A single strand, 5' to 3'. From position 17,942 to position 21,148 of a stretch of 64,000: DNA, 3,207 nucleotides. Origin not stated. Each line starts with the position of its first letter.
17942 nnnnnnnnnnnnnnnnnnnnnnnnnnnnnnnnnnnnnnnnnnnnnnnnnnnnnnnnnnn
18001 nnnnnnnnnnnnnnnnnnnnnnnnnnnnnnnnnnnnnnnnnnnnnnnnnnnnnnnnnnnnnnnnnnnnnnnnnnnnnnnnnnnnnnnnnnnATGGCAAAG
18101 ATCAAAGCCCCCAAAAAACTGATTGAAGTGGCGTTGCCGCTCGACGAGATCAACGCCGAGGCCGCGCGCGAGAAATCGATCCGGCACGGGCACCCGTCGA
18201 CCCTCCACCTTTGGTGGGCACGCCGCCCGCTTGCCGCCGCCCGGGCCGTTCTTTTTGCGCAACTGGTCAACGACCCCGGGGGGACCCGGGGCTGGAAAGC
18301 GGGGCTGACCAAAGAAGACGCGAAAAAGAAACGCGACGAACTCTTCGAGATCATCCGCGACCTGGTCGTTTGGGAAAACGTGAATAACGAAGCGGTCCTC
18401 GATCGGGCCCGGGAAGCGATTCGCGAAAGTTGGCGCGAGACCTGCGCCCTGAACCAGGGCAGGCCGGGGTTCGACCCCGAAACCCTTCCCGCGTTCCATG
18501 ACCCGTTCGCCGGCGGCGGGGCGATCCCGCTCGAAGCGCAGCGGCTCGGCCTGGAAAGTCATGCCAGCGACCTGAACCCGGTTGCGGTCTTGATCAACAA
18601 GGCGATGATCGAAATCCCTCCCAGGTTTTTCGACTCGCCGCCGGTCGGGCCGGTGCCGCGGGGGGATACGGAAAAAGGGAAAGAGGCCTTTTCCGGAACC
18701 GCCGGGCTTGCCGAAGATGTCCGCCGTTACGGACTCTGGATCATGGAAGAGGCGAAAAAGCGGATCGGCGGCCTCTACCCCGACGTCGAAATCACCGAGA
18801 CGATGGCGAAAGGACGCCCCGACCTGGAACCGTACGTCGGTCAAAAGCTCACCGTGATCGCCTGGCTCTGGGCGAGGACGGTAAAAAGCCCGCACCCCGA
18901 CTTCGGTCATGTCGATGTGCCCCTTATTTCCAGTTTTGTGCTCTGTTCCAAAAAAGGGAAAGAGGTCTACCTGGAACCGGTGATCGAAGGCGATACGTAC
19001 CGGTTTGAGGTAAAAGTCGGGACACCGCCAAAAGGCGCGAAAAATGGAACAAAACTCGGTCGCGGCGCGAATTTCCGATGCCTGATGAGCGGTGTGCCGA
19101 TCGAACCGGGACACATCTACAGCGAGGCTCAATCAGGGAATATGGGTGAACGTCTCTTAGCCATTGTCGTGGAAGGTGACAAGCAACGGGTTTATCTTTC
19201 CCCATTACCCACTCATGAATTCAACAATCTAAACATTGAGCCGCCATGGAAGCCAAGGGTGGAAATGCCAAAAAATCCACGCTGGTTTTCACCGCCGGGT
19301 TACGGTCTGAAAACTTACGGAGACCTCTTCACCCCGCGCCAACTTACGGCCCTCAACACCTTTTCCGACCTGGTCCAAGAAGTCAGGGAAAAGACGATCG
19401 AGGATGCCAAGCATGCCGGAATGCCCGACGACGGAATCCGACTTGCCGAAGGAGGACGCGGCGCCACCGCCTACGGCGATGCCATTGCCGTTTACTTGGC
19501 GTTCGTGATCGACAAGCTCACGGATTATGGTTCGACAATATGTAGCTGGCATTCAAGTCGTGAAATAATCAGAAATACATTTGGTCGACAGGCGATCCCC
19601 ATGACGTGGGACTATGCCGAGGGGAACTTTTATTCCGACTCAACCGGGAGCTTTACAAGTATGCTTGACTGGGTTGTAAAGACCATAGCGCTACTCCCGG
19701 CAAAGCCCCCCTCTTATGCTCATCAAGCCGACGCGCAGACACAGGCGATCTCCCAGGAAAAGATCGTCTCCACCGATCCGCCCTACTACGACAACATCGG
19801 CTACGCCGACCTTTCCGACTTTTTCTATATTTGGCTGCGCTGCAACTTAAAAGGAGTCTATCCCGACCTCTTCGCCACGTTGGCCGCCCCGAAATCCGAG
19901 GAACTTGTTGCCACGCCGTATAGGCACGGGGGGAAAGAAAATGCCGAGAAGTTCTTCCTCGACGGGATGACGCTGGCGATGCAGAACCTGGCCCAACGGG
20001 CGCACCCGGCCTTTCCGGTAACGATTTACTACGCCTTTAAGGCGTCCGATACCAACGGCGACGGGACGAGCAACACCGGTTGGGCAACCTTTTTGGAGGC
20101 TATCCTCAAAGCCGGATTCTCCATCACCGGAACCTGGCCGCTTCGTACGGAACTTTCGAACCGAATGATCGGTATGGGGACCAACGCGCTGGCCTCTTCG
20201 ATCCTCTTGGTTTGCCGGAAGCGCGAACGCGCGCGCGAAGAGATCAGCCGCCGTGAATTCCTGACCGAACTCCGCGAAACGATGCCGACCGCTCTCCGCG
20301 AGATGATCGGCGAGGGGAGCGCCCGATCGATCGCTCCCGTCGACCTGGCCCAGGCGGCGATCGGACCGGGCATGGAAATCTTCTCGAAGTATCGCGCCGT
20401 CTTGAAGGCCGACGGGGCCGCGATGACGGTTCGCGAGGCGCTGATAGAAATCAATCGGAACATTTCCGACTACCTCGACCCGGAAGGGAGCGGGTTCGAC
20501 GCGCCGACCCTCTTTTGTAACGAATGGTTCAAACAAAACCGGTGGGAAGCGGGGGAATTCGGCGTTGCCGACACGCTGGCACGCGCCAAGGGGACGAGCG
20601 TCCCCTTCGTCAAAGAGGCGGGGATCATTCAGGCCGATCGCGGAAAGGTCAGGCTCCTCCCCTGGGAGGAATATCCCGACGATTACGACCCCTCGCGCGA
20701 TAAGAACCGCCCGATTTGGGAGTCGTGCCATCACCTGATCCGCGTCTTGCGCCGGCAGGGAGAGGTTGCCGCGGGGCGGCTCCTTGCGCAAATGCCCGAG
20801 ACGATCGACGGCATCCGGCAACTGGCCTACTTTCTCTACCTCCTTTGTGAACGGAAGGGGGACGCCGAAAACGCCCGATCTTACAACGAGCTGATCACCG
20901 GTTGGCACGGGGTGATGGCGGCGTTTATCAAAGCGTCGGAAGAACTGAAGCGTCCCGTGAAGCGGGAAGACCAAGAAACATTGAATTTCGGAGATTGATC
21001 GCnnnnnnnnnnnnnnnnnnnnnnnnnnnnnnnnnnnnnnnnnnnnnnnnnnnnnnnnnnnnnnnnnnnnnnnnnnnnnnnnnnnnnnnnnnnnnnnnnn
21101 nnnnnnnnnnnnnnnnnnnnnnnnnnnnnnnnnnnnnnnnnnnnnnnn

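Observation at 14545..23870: Compact helicase-nuclease / DUF1156 methyltransferase / DUF499 ATPase cassette: candidate anti-phage defence system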

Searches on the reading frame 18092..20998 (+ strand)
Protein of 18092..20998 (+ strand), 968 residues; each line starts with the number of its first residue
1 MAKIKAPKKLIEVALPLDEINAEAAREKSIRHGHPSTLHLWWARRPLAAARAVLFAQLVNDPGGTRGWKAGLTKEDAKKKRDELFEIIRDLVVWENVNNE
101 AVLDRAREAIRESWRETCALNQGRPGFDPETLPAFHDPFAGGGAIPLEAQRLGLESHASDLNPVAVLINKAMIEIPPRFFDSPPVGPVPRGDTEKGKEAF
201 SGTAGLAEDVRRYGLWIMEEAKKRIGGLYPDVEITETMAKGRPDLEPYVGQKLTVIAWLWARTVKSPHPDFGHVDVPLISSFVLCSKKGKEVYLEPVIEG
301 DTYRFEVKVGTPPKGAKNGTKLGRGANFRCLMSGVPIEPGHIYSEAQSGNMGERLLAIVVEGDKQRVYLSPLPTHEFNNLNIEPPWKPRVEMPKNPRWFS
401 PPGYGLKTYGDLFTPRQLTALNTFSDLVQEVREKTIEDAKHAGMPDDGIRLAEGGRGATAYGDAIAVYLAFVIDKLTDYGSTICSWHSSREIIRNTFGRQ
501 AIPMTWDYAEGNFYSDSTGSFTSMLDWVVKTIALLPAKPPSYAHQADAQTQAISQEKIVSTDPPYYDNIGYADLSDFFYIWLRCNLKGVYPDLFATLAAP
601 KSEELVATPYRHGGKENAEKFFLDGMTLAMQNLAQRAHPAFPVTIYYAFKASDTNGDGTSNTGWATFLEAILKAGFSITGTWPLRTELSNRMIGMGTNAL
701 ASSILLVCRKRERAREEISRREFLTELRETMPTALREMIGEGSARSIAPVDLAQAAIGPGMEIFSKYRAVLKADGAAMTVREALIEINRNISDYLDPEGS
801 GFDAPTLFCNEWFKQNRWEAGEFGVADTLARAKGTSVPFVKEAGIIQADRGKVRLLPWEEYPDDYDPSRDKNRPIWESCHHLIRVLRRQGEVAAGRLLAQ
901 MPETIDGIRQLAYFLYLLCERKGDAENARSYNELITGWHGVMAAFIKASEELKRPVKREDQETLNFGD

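Call 6: search_protein_families(library=pfam, proteins=[window:18092-20998:+], max_evalue=0.01)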
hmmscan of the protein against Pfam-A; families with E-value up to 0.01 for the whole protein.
window:18092-20998:+ (968 aa): 2 families
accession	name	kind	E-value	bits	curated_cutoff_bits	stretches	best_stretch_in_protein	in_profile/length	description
PF06634.17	DUF1156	-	7.1e-30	103.4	24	1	14-87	1-73/73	Protein of unknown function (DUF1156)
PF02086.21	MethyltransfD12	-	0.00098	19.4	22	1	133-177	22-67/253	D12 class N6 adenine-specific DNA methyltransferase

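Call 7: search_protein_families(library=padloc, proteins=[window:18092-20998:+], max_evalue=0.001)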
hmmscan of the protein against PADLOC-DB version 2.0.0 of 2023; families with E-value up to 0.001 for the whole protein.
window:18092-20998:+ (968 aa): 8 families
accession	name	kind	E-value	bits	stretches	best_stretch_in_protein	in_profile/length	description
PDLC00660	HmaB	-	0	1555.3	1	1-950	2-958/967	DNA-adenine methylase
PDLC00661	HmaB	-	0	1545.6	1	1-949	1-963/973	DNA-adenine methylase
PDLC03352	MTase_II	-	1.8e-34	116.8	3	409-589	415-599/1023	Type II methyltransferase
PDLC03233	MTase_II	-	1.8e-33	114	2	399-780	351-710/731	Type II methyltransferase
PDLC02189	DUF1156_MTase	-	7e-29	98.6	2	473-740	470-707/944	-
PDLC03314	MTase_II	-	3e-19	66.6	2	466-738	460-705/944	Type II methyltransferase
PDLC03345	MTase_II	-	2e-05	21.1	1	134-175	51-92/581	Type II methyltransferase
PDLC03322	MTase_II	-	4.1e-05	20.6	1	135-171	68-104/446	Type II methyltransferase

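Call 32: find_encoding_contigs(protein=window:18092-20998:+, flank=10000, max_places=6)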
Protein window:18092-20998:+ (968 aa): 4 contigs read that carry it; 3 places shown.
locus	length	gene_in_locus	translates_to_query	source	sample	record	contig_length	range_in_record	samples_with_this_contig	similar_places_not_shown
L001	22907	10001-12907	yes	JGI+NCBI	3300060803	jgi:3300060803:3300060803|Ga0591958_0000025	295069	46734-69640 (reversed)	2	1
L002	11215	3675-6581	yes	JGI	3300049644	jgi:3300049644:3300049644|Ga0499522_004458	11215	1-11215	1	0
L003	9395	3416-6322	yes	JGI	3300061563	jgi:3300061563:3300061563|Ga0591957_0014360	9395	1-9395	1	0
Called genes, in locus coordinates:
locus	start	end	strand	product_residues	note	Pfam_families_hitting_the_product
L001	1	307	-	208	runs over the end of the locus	PF03352:Adenine_glyco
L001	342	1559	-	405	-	-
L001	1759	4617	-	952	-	PF01261:AP_endonuc_2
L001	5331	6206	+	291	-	PF01261:AP_endonuc_2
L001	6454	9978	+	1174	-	PF00176:SNF2-rel_dom, PF00270:DEAD, PF04851:ResIII, PF00271:Helicase_C, PF13020:NOV_C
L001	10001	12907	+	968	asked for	PF06634:DUF1156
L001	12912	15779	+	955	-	PF04465:DUF499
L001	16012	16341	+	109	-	-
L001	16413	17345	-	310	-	PF01026:TatD_DNase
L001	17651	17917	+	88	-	PF02599:CsrA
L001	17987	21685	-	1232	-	PF03797:Autotransporter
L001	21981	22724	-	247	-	PF00990:GGDEF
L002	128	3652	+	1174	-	PF00176:SNF2-rel_dom, PF00270:DEAD, PF04851:ResIII, PF09848:SLFN-g3_helicase (weak), PF00271:Helicase_C, PF13020:NOV_C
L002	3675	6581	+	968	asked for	PF06634:DUF1156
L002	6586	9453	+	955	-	PF04465:DUF499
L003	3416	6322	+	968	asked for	PF06634:DUF1156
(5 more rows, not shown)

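Call 43: search_solved_structures(query=window:18092-20995:+, max_evalue=0.01)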
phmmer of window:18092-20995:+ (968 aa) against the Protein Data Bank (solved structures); distinct sequences matched with E-value up to 0.01: 0.

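Call 45: search_protein_families(library=ncbifam, proteins=[window:18092-20995:+], max_evalue=0.001)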
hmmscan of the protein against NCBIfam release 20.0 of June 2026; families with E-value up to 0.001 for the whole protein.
window:18092-20995:+ (968 aa): 1 family
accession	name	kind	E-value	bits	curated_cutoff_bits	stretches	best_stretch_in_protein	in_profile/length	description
NF042963.1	DUF1156_antiphage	equivalog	1.5e-35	122.6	1000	2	467-778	491-775/960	anti-phage-associated DUF1156 domain-containing protein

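Call 90: search_solved_structures(query=A3, max_evalue=1)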
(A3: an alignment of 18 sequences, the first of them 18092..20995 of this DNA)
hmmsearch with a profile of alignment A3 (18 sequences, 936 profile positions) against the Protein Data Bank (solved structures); distinct sequences matched with E-value up to 1: 5.
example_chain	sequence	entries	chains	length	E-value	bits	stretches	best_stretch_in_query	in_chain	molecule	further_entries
9gyt_1u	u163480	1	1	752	0.0051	18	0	866-898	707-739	mL102 (rPPR5)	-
9evs_1u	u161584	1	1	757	0.025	15.7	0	864-902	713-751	mL102 (rPPR5)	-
5e71_A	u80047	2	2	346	0.026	15.6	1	128-160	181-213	N2, N2-dimethylguanosine tRNA methyltransferase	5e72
1ws6_A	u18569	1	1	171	0.1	13.6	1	129-165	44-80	methyltransferase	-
9cfs_A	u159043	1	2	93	0.41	11.6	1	853-921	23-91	Long regulatory protein rop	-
